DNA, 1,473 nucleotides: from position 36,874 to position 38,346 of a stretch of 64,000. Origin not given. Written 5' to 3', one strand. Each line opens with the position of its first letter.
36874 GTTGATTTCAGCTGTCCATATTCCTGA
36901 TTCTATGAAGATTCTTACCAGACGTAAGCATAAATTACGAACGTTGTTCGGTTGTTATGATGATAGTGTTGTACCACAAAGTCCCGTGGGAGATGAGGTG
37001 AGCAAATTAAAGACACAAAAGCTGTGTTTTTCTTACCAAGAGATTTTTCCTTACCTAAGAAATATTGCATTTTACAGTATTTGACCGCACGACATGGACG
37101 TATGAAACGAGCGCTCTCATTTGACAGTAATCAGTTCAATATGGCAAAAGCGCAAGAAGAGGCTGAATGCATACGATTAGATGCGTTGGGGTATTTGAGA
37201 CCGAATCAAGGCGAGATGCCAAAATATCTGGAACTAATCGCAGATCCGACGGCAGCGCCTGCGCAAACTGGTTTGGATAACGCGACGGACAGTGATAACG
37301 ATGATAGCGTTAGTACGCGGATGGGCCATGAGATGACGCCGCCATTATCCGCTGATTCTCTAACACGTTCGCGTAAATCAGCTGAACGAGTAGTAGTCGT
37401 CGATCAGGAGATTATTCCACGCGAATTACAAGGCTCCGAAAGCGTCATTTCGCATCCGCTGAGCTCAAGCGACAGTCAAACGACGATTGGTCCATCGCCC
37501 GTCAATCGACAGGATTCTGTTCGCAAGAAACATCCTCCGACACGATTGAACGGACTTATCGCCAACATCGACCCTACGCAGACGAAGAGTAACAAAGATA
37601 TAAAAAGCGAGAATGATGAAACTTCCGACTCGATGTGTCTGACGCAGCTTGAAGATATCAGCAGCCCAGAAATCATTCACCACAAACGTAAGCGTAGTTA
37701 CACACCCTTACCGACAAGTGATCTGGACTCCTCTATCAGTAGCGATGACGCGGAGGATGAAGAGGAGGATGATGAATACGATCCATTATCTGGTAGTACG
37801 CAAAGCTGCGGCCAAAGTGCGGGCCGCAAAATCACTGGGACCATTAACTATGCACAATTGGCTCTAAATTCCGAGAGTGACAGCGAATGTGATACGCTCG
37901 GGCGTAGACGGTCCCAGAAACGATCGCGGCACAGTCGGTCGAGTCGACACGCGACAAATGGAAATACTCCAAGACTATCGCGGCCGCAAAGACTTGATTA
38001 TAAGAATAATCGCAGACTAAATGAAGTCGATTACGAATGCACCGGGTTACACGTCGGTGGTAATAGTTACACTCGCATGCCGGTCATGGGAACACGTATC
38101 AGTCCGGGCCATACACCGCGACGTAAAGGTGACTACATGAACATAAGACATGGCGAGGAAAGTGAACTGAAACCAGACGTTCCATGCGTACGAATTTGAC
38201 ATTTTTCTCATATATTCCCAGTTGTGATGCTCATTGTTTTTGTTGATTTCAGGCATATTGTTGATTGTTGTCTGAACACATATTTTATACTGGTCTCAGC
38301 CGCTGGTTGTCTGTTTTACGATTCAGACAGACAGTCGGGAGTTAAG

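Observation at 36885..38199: Unusually long acidic/Ser-rich C-terminal tail on the RTK, with candidate phosphotyrosine docking motifs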

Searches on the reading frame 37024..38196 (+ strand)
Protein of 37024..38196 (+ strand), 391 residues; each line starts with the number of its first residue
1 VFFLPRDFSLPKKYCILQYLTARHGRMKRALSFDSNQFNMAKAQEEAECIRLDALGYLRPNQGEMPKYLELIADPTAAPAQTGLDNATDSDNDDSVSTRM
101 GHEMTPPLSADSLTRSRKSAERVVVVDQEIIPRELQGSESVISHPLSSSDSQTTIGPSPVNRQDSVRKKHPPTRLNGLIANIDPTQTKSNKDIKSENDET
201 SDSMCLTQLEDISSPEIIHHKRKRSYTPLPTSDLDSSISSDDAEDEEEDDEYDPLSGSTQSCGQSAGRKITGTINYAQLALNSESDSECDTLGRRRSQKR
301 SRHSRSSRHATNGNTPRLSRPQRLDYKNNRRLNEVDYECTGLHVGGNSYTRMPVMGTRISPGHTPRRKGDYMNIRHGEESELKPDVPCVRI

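Call 27: find_encoding_contigs(protein=window:37102-38196:+, flank=2000, max_places=3)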
Protein seq(365 aa) (365 aa): no gene with exactly this product is on record in the collection.

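Call 28: find_encoding_contigs(protein=window:37024-38196:+, flank=2000, max_places=3)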
Protein seq(391 aa) (391 aa): no gene with exactly this product is on record in the collection.

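Call 29: find_encoding_contigs(protein=window:37024-38196:+, flank=2000, max_places=3)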
Protein seq(391 aa) (391 aa): no gene with exactly this product is on record in the collection.
